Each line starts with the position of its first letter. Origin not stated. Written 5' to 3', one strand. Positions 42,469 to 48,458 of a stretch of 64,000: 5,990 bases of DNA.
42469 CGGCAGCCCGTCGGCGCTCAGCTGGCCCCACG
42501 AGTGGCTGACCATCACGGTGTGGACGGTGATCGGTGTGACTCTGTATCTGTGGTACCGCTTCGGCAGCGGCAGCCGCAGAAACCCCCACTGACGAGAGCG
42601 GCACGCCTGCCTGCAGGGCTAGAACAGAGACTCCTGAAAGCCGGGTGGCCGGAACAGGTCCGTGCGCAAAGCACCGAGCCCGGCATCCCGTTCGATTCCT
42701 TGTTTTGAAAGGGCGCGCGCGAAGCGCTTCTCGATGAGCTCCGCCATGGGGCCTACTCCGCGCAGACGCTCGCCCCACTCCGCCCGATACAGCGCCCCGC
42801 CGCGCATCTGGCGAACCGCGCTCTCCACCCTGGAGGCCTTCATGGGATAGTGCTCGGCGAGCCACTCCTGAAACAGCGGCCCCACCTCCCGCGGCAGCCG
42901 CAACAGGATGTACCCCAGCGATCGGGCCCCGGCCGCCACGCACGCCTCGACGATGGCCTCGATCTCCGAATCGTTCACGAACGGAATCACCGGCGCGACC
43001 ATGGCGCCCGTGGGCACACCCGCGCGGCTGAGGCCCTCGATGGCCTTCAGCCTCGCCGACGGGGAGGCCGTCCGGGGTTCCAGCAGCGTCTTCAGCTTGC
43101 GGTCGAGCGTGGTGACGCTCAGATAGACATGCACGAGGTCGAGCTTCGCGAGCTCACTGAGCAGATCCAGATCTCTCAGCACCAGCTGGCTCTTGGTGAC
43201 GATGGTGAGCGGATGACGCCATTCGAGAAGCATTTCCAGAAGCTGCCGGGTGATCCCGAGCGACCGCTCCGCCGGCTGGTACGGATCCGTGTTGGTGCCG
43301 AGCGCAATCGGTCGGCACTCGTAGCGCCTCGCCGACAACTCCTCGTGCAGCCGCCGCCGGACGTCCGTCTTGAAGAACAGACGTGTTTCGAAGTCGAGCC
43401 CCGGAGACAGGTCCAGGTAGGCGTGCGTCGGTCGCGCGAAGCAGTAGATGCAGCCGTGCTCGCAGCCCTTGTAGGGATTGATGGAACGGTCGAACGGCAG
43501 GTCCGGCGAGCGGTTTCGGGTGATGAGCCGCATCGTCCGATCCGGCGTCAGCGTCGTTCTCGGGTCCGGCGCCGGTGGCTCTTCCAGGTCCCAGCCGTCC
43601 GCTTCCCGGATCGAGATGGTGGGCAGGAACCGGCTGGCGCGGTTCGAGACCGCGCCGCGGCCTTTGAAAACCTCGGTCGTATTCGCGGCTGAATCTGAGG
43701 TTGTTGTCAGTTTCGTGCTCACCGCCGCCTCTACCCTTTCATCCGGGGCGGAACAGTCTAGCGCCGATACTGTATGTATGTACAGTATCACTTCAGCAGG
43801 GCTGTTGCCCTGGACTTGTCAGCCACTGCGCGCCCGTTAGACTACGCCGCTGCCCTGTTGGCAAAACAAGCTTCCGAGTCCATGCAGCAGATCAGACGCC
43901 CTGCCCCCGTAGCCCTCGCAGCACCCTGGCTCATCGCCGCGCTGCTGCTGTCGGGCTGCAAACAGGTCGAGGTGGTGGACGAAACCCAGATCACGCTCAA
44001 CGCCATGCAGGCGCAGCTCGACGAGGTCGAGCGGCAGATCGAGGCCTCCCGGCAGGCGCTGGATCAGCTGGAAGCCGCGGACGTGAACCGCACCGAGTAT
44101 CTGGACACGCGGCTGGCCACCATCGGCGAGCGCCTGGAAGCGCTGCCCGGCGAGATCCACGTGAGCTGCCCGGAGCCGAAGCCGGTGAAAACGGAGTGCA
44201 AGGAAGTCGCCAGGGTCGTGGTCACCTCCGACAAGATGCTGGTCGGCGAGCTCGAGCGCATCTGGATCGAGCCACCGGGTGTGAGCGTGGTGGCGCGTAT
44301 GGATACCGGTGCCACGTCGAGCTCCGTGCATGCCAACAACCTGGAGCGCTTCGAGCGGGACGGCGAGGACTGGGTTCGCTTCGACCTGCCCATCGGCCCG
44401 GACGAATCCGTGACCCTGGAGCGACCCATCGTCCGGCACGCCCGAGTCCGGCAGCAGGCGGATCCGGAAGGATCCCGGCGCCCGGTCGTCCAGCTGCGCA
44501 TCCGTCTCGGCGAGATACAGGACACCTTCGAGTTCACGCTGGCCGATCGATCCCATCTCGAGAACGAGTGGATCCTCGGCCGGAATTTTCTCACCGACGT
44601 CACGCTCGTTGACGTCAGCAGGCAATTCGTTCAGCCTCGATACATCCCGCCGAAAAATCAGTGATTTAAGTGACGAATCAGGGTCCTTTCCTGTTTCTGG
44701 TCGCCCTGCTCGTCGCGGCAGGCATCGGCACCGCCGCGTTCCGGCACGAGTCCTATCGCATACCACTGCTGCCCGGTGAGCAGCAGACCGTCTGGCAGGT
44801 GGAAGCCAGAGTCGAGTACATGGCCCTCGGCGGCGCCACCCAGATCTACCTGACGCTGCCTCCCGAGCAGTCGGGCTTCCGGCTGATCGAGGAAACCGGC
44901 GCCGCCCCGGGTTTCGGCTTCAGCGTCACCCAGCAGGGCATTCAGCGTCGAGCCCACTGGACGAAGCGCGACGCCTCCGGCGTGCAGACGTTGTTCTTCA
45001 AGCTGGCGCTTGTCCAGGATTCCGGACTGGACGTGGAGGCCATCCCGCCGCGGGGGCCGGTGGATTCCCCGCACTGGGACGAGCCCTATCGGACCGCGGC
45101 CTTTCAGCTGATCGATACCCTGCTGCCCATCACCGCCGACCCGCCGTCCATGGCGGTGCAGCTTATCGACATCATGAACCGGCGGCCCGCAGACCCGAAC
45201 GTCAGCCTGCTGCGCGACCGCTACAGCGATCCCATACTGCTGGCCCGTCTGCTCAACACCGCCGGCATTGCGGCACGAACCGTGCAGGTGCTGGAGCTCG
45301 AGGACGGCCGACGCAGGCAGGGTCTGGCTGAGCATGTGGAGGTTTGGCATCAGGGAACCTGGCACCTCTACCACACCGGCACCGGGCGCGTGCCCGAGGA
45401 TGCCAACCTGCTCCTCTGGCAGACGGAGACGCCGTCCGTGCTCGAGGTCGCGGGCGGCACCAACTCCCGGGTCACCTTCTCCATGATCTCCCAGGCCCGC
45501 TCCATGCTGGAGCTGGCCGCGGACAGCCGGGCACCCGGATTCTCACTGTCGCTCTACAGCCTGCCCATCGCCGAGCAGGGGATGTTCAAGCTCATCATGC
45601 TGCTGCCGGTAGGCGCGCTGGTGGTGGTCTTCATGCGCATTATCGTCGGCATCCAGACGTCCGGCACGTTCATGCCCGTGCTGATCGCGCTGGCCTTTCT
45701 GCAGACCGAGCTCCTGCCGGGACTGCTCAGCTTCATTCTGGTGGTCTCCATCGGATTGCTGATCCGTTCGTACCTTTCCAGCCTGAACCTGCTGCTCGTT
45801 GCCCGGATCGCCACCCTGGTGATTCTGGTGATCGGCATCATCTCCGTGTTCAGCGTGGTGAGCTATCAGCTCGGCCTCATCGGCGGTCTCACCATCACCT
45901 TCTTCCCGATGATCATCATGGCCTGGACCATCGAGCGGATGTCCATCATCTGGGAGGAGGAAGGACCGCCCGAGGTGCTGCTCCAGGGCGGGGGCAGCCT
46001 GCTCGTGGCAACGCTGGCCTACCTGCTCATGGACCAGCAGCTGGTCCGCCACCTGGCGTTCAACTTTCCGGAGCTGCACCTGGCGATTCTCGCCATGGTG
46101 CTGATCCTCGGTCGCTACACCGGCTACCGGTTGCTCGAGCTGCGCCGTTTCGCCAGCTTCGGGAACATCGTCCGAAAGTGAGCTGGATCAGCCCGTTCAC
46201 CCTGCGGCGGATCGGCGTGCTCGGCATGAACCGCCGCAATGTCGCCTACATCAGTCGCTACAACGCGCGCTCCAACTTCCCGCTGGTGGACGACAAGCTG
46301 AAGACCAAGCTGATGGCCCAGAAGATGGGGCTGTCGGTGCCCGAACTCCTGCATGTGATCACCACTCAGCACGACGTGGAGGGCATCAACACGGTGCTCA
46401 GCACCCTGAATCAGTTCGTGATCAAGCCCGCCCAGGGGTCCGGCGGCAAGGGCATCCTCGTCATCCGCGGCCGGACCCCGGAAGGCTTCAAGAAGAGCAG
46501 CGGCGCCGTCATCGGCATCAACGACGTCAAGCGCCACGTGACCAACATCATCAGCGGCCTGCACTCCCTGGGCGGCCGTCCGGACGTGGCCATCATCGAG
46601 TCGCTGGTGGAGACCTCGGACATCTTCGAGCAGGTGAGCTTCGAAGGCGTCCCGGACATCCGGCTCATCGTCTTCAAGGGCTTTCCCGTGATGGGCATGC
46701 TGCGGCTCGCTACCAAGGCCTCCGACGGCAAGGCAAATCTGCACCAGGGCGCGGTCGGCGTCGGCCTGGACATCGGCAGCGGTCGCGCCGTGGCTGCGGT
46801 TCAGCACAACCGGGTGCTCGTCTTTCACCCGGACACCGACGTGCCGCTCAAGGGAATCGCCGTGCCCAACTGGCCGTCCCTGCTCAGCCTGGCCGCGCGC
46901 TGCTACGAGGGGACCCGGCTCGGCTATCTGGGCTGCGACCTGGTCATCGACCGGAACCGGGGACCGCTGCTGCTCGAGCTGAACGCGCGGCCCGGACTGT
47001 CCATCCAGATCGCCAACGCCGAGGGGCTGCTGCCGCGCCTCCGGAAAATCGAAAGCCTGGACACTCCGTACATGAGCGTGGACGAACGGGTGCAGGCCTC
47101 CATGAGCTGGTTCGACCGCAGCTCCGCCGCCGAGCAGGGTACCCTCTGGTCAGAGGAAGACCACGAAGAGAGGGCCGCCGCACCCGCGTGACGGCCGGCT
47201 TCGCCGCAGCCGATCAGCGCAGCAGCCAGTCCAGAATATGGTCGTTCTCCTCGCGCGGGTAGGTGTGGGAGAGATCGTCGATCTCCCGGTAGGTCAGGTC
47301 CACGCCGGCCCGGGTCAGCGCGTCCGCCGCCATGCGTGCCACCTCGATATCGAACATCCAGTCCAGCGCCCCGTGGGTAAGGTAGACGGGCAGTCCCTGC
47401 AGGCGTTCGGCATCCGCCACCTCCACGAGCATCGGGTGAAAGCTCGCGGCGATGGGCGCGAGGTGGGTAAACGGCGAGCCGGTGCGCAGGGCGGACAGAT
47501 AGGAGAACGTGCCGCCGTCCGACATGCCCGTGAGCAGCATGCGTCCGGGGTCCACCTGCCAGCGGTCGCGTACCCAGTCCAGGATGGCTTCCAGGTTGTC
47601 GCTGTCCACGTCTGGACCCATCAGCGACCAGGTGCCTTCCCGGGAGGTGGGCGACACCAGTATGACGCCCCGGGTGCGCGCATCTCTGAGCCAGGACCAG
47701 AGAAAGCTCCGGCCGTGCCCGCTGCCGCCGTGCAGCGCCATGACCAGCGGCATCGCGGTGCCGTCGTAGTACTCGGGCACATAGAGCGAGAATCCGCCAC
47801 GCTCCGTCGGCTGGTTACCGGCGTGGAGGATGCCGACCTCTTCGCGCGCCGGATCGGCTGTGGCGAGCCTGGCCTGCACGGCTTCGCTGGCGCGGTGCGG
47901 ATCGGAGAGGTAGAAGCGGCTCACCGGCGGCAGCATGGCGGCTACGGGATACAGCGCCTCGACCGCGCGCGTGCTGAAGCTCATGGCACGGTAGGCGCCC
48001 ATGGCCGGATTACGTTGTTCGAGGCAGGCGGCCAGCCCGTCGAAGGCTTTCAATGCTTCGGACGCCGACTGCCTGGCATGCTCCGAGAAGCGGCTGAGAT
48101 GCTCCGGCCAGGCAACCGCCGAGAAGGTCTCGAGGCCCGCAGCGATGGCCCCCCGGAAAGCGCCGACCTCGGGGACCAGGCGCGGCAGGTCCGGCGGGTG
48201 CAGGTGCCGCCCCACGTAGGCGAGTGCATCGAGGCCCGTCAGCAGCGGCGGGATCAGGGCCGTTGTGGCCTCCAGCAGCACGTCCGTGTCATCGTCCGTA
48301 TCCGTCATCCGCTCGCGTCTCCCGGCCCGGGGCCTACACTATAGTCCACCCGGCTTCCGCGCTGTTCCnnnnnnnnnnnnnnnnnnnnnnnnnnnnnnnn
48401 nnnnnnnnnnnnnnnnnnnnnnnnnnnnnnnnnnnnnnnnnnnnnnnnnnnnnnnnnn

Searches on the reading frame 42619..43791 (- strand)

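Call 56: search_protein_families(library=pfam, proteins=[window:42619-43791:-], max_evalue=0.0001)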
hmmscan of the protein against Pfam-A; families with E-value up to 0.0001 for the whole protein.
window:42619-43791:- (390 aa): 1 family
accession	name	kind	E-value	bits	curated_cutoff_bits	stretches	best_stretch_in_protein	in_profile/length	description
PF04055.27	Radical_SAM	-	2.3e-17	64.1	29.5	1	104-283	1-165/166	Radical SAM superfamily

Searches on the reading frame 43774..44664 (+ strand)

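Call 56: search_protein_families(library=pfam, proteins=[window:43774-44664:+], max_evalue=0.0001)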
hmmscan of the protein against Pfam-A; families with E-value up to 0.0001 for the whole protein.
window:43774-44664:+ (296 aa): 1 family
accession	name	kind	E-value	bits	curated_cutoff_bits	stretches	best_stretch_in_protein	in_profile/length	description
PF05618.17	Zn_protease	-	2.4e-32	112.2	27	1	157-289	2-137/138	Putative ATP-dependent zinc protease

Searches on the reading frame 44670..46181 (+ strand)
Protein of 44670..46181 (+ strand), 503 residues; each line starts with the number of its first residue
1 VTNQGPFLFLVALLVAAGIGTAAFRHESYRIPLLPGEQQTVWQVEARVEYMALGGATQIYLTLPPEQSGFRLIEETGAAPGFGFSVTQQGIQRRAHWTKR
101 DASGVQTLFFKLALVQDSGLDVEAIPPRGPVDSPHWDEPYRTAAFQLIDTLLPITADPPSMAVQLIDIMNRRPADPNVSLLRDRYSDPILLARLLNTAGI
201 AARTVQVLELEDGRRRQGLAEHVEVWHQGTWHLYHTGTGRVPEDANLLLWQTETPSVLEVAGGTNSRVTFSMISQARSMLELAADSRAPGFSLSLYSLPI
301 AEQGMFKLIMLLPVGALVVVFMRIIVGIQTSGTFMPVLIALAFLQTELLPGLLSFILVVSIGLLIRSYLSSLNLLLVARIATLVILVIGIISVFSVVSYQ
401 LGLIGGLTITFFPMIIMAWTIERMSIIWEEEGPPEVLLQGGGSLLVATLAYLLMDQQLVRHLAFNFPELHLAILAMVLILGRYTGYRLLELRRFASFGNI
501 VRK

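Call 56: search_protein_families(library=pfam, proteins=[window:44670-46181:+], max_evalue=0.0001)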
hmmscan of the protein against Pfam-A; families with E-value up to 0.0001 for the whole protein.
window:44670-46181:+ (503 aa): 2 families
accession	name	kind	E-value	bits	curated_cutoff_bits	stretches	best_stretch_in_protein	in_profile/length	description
PF14402.11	7TM_transglut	-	1.3e-102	343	25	1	256-497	2-247/248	7 transmembrane helices usually fused to an inactive transglutaminase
PF14400.11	Transglut_i_TM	-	9.1e-42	143.2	25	1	24-184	1-160/161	Inactive transglutaminase fused to 7 transmembrane helices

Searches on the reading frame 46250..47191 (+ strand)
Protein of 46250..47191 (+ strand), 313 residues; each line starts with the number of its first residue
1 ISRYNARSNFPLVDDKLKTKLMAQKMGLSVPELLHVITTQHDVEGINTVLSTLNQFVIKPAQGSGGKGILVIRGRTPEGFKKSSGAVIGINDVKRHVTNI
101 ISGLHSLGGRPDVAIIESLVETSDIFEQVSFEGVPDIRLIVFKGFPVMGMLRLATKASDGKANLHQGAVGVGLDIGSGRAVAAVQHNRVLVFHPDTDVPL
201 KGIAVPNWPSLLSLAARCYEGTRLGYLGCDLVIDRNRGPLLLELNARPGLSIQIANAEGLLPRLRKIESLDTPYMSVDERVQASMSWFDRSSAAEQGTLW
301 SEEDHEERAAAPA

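Call 56: search_protein_families(library=pfam, proteins=[window:46250-47191:+], max_evalue=0.0001)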
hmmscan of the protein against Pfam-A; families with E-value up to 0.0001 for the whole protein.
window:46250-47191:+ (313 aa): 5 families
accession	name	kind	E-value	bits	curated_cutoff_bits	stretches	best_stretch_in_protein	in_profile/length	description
PF14397.11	ATPgrasp_ST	-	8.5e-89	297.9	31.4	1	1-268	7-277/278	Sugar-transfer associated ATP-grasp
PF14398.11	ATPgrasp_YheCD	-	1.3e-08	34.8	26.8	0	41-82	36-77/255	YheC/D like ATP-grasp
PF08443.16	RimK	-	4.4e-08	33.4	21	0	213-251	133-170/188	RimK-like ATP-grasp domain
PF02655.19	ATP-grasp_3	-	3.1e-06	27.8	23.2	0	14-75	2-53/160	ATP-grasp domain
PF02955.21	GSH-S_ATP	-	2.3e-05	24.4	23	0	31-75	9-53/175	Prokaryotic glutathione synthetase, ATP-grasp domain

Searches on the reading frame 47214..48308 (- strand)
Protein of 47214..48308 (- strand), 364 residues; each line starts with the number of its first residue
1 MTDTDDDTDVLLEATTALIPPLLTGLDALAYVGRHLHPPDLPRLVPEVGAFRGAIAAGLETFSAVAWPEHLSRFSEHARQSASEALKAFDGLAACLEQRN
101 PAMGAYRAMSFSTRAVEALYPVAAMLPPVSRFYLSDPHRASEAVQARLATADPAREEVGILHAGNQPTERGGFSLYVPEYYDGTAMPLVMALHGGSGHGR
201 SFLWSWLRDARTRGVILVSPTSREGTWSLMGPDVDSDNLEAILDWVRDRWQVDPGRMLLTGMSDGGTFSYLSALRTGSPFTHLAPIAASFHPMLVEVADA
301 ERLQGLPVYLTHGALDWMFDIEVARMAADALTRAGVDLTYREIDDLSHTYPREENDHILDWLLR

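Call 15: search_protein_families(library=pfam, proteins=[window:47214-48308:-], max_evalue=0.1)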
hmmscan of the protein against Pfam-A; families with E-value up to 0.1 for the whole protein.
window:47214-48308:- (364 aa): 7 families
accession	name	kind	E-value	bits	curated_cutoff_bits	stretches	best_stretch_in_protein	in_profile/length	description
PF01738.24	DLH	-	0.00026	21.1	21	1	237-354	79-192/217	Dienelactone hydrolase family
PF07859.19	Abhydrolase_3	-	0.00038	20.7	25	1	239-320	52-141/210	alpha/beta hydrolase fold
PF00326.27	Peptidase_S9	-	0.00058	19.8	22.6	0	234-285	43-94/213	Prolyl oligopeptidase family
PF02230.22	Abhydrolase_2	-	0.00088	19.6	23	1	252-359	102-210/217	Phospholipase/Carboxylesterase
PF00756.26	Esterase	-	0.0031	17.8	22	1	241-288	101-148/251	Putative esterase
PF02129.25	Peptidase_S15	-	0.033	14.3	23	0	224-288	66-128/262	X-Pro dipeptidyl-peptidase (S15 family)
PF12146.15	Hydrolase_4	-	0.049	13.4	27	0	298-354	185-238/239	Serine aminopeptidase, S33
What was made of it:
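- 47214..48308 (-): 364-aa alpha/beta-hydrolase (esterase/dienelactone-hydrolase-like C-terminal half, unknown N-terminal ~170 aa). It is the divergently transcribed conserved neighbour of the operon. Weak Pfam DLH, Abhydrolase_2/3 and Esterase hits (call 15).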

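Call 70: search_protein_families(library=padloc, proteins=[window:47214-48308:-], max_evalue=0.01)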
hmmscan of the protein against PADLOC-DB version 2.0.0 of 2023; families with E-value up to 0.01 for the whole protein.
window:47214-48308:- (364 aa): 0 families
